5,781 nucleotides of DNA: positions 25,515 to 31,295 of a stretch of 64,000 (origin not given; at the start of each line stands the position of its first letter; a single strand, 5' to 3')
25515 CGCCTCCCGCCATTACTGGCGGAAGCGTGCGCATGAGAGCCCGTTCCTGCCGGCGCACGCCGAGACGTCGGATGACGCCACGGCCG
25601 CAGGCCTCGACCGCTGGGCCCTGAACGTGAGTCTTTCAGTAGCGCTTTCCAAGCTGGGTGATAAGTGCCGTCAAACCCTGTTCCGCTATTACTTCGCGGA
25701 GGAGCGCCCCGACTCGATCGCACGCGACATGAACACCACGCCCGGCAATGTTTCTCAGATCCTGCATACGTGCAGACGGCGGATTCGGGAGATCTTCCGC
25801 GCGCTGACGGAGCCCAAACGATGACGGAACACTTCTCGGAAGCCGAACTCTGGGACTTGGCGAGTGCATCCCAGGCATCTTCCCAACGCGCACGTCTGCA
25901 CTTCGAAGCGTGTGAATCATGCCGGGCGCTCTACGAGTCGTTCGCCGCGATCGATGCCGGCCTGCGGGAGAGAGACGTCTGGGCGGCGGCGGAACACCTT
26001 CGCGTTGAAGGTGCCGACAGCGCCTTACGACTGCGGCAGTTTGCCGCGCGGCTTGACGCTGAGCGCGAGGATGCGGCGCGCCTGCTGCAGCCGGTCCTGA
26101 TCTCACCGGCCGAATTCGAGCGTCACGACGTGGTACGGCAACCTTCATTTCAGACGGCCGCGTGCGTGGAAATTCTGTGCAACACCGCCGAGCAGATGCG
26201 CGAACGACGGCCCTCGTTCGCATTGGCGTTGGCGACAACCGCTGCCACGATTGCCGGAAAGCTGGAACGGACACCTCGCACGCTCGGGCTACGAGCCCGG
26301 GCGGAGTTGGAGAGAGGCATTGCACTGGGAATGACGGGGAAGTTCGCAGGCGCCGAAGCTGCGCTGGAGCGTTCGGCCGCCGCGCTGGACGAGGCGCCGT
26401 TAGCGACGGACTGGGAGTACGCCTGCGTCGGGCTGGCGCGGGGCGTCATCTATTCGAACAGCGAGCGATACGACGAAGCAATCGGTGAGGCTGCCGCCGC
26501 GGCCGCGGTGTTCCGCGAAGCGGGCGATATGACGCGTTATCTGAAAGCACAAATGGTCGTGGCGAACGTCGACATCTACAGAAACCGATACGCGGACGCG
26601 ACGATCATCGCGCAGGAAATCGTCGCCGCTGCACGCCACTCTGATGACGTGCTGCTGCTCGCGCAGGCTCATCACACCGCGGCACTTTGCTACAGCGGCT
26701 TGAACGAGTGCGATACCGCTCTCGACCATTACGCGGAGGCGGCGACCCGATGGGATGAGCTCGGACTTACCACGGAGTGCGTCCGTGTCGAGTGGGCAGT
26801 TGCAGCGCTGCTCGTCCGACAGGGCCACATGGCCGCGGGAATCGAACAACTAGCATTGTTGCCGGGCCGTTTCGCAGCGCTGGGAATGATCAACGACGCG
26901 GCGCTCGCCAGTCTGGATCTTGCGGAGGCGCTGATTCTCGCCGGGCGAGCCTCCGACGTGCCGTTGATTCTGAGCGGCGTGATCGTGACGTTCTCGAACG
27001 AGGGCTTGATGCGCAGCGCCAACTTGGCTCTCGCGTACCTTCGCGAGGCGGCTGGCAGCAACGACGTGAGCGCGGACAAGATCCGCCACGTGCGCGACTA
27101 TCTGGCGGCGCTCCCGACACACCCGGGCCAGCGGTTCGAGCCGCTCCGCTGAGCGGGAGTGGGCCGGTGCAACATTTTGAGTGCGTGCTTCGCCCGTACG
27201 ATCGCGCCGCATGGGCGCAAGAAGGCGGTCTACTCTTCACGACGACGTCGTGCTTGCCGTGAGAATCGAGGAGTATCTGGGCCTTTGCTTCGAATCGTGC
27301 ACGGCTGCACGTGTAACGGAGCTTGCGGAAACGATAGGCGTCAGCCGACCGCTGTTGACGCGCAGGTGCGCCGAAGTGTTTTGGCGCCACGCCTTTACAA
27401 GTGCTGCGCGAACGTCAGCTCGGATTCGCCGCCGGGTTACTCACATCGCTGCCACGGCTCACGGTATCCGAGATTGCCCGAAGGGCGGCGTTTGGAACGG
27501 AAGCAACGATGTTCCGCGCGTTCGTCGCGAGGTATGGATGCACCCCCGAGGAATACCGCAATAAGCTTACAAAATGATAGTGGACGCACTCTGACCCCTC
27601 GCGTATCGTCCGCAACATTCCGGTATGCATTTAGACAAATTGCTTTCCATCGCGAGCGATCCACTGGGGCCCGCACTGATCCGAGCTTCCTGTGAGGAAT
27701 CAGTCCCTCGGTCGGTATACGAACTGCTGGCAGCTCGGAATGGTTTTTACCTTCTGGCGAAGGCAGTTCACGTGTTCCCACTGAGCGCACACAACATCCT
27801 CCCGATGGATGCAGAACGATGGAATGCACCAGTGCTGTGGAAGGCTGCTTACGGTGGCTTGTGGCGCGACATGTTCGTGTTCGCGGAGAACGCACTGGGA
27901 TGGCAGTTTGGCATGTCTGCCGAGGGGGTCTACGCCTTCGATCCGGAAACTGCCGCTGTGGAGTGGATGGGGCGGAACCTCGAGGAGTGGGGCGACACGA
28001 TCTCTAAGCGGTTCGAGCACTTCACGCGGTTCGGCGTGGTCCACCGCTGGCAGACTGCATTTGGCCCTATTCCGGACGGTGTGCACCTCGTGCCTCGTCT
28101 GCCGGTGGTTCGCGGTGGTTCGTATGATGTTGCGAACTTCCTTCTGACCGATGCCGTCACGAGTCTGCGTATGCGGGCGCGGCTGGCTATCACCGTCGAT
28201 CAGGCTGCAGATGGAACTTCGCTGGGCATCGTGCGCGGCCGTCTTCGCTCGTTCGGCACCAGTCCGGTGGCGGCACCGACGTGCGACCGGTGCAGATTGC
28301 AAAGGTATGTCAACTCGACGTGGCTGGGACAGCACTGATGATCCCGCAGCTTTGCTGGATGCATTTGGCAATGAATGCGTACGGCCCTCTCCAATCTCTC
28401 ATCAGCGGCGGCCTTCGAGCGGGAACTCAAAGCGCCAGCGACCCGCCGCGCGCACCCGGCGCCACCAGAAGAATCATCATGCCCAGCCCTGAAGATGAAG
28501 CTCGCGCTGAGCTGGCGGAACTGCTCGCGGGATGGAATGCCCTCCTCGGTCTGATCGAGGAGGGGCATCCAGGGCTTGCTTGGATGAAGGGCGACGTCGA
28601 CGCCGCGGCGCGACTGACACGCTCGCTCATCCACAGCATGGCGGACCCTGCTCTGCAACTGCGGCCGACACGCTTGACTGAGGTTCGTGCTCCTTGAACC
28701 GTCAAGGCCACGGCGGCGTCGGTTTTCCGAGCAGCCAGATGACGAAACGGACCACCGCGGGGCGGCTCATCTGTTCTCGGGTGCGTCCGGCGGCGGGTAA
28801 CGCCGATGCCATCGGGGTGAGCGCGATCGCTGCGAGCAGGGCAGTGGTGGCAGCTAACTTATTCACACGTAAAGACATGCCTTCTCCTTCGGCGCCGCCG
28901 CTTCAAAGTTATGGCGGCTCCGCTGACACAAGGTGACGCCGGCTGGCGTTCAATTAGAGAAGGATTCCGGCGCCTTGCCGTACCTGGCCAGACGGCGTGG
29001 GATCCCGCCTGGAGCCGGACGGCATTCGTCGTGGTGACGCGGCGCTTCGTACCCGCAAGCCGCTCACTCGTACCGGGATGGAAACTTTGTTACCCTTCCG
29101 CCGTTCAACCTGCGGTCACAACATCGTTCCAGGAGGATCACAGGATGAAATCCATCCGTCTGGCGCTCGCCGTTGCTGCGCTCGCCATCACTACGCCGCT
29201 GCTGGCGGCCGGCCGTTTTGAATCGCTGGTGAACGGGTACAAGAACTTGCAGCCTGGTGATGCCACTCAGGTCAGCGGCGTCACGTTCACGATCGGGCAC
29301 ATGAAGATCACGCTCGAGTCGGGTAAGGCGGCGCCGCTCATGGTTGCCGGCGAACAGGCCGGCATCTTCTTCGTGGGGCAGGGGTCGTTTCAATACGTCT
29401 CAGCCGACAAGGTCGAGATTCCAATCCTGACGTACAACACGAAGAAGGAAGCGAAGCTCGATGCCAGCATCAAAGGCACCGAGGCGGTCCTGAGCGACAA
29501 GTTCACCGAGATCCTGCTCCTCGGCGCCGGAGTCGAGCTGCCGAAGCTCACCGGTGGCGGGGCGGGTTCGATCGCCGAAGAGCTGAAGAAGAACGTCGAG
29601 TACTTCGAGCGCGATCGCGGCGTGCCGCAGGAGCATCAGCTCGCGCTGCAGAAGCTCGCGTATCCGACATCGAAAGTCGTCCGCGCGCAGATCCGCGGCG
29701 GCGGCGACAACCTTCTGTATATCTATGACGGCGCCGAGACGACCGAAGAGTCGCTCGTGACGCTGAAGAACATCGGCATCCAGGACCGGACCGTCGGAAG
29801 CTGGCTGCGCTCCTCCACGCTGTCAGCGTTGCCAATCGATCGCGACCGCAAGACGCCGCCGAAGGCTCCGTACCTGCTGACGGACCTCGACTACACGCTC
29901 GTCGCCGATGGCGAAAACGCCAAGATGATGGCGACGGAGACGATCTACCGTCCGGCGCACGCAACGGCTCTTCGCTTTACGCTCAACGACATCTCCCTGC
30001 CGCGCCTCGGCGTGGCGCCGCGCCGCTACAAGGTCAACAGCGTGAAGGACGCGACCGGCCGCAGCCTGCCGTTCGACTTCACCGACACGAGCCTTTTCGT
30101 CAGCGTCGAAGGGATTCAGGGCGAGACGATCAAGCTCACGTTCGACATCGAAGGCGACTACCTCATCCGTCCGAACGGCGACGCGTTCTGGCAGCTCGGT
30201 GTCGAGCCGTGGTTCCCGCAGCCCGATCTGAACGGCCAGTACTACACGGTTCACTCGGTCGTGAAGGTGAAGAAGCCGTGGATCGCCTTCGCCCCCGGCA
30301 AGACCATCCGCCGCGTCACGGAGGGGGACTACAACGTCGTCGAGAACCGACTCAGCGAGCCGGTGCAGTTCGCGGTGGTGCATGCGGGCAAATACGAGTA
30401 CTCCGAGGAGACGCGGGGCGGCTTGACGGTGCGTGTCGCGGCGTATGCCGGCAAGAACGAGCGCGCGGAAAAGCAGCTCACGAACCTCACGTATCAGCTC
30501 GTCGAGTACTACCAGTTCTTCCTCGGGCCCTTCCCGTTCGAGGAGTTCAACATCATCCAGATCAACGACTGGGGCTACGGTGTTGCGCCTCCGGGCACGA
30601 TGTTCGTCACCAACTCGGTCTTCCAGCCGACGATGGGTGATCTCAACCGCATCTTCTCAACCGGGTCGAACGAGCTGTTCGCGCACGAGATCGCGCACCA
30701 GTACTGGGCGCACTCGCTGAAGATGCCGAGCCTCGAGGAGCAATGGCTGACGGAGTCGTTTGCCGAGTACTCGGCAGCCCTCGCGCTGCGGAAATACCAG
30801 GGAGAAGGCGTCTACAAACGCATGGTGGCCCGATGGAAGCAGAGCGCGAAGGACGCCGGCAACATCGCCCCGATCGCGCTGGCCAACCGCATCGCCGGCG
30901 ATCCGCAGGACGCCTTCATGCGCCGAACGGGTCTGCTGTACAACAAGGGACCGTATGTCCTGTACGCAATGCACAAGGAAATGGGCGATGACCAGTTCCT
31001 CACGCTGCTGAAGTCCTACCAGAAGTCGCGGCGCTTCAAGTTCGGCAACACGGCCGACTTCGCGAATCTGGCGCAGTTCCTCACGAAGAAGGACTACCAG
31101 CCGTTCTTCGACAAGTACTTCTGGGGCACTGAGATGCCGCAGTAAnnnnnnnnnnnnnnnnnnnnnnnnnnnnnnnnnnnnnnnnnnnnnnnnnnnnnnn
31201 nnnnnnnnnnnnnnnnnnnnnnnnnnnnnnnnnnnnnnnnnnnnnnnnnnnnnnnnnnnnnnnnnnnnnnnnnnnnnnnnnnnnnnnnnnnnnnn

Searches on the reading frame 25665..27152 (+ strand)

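Call 6: search_protein_families(library=pfam, proteins=[window:25665-27152:+], max_evalue=0.01)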
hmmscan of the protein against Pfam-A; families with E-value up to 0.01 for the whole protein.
window:25665-27152:+ (495 aa): 1 family
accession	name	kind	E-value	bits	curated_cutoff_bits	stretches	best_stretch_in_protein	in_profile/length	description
PF13424.12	TPR_12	-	0.003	18.1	30.1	1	299-361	9-73/77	Tetratricopeptide repeat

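Call 69: search_protein_families(library=padloc, proteins=[window:25665-27152:+], max_evalue=0.001)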
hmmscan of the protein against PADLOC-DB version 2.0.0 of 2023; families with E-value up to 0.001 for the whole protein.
window:25665-27152:+ (495 aa): 0 families

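Call 70: search_protein_families(library=ncbifam, proteins=[window:25665-27152:+], max_evalue=0.001)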
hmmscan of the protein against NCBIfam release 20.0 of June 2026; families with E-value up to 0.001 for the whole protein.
window:25665-27152:+ (495 aa): 0 families

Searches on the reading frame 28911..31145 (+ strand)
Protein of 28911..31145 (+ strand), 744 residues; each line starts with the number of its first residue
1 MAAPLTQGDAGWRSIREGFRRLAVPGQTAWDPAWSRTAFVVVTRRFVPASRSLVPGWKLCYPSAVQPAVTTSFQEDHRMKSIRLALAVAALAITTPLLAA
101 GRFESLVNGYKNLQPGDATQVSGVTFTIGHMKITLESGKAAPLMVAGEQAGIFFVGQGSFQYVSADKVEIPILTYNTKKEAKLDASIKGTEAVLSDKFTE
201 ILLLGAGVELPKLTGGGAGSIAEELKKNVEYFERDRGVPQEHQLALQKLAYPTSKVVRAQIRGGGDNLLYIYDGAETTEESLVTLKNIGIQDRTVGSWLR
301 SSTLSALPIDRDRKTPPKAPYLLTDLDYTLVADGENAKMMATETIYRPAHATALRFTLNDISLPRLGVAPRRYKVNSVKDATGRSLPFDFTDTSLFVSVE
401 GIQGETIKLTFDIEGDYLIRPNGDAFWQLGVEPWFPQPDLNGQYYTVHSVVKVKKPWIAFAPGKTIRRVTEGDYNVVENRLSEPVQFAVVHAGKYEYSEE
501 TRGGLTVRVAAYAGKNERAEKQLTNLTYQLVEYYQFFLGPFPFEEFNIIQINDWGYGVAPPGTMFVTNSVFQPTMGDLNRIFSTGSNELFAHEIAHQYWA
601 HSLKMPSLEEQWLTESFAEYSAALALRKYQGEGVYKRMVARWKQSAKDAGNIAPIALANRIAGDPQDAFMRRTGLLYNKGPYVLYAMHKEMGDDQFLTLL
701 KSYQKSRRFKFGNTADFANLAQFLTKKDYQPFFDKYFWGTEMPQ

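Call 6: search_protein_families(library=pfam, proteins=[window:28911-31145:+], max_evalue=0.01)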
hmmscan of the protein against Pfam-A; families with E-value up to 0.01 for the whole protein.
window:28911-31145:+ (744 aa): 1 family
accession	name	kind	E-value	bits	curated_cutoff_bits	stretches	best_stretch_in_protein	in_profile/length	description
PF01433.26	Peptidase_M1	-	8.7e-14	52.1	27.7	1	531-736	11-218/218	Peptidase family M1 domain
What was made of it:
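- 29145..31145 (+): Flanking gene: M1-family peptidase. The likely start is M79 of the long ORF that begins at 28911. Pfam PF01433 (call 6).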

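Call 9: find_encoding_contigs(protein=window:28911-31145:+, flank=10000, max_places=6)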
Protein window:28911-31145:+ (744 aa): no gene with exactly this product is on record in the collection.

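Call 12: find_related_loci(query=window:28911-31145:+, collection=genome_contigs, flank=10000)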
Query window:28911-31145:+ (744 aa) in genome_contigs; peptide patterns used: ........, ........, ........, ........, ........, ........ (x = any residue, [..] = any of these).
409 stretches matched a pattern; 308 encode a relative of the query (tblastn E <= 1e-3); the best 80 are kept; 80 distinct loci.
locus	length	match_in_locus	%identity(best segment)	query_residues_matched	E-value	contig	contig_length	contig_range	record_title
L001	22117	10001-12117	82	39-744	0e+0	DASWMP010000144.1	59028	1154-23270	MAG TPA_asm: Thermoanaerobaculia bacterium isolate SMAG_U3390 k141_380104, whole genome shotgun sequence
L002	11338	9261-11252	57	79-743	0e+0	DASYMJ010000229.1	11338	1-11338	MAG TPA_asm: Thermoanaerobaculia bacterium isolate SMAG_U4372 k141_1917025, whole genome shotgun sequence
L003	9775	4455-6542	54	51-744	0e+0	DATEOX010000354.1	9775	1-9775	MAG TPA_asm: Thermoanaerobaculia bacterium isolate SMAG_U9006 k141_2005719, whole genome shotgun sequence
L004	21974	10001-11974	54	83-743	0e+0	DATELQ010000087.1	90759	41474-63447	MAG TPA_asm: Thermoanaerobaculia bacterium isolate SMAG_U8920 k141_1536938, whole genome shotgun sequence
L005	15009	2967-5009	51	79-744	0e+0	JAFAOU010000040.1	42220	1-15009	MAG: Acidobacteriota bacterium isolate CP_BM_ER_20 BM_ER_k147_2489211, whole genome shotgun sequence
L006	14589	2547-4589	50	79-744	0e+0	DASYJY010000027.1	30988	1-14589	MAG TPA_asm: Thermoanaerobaculia bacterium isolate SMAG_U4307 k141_2235697, whole genome shotgun sequence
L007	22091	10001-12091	48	59-743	0e+0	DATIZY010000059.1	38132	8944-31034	MAG TPA_asm: Thermoanaerobaculia bacterium isolate SMAG_U15313 k141_53708, whole genome shotgun sequence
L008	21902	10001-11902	53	117-744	0e+0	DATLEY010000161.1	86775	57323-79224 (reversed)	MAG TPA_asm: Thermoanaerobaculia bacterium isolate SMAG_U14388 k141_2832577, whole genome shotgun sequence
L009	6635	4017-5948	49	105-744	0e+0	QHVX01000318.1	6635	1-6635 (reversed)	MAG: Acidobacteria bacterium isolate gp7 AA11 14_1009_16_40cm_scaffold_138662_curated, whole genome shotgun sequence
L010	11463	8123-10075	51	97-744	0e+0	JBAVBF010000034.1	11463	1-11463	MAG: Thermoanaerobaculia bacterium isolate MFD01439_ilm_asm_bin18 k127_185895, whole genome shotgun sequence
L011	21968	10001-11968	48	97-744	0e+0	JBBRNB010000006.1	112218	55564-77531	MAG: Thermoanaerobaculia bacterium isolate La1_metabat2.109 LA1C_B2.109_k141_1516623L_112218_cov_120.0072, whole genome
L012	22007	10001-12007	48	79-744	0e+0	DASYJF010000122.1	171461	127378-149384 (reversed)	MAG TPA_asm: Thermoanaerobaculia bacterium isolate SMAG_U4288 k141_2159853, whole genome shotgun sequence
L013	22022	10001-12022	47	79-744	0e+0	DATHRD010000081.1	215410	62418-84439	MAG TPA_asm: Thermoanaerobaculia bacterium isolate SMAG_U12756 k141_3439789, whole genome shotgun sequence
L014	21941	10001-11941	48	102-744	0e+0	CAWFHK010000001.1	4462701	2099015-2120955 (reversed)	MAG: uncultured Acidobacteriota bacterium isolate MFD04944.bin.1.336 genome assembly, contig: contig_25364, whole genome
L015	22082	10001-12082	47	53-743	0e+0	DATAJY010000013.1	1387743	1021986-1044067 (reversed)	MAG TPA_asm: Thermoanaerobaculia bacterium isolate SMAG_U6924 k141_46873, whole genome shotgun sequence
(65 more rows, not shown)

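Call 70: search_protein_families(library=ncbifam, proteins=[window:28911-31145:+], max_evalue=0.001)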
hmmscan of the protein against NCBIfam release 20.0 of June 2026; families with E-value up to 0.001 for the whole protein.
window:28911-31145:+ (744 aa): 2 families
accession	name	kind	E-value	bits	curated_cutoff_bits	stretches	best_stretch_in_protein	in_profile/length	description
TIGR02412.1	pepN_strep_liv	equivalog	8.6e-14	50.8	591.2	1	435-715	136-415/832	aminopeptidase N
TIGR02411.1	leuko_A4_hydro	equivalog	0.0001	21.2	761.7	1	587-726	279-423/600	leukotriene-A(4) hydrolase/aminopeptidase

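Call 73: find_encoding_contigs(protein=window:29145-31145:+, flank=3000, max_places=6)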
Protein window:29145-31145:+ (666 aa): no gene with exactly this product is on record in the collection.
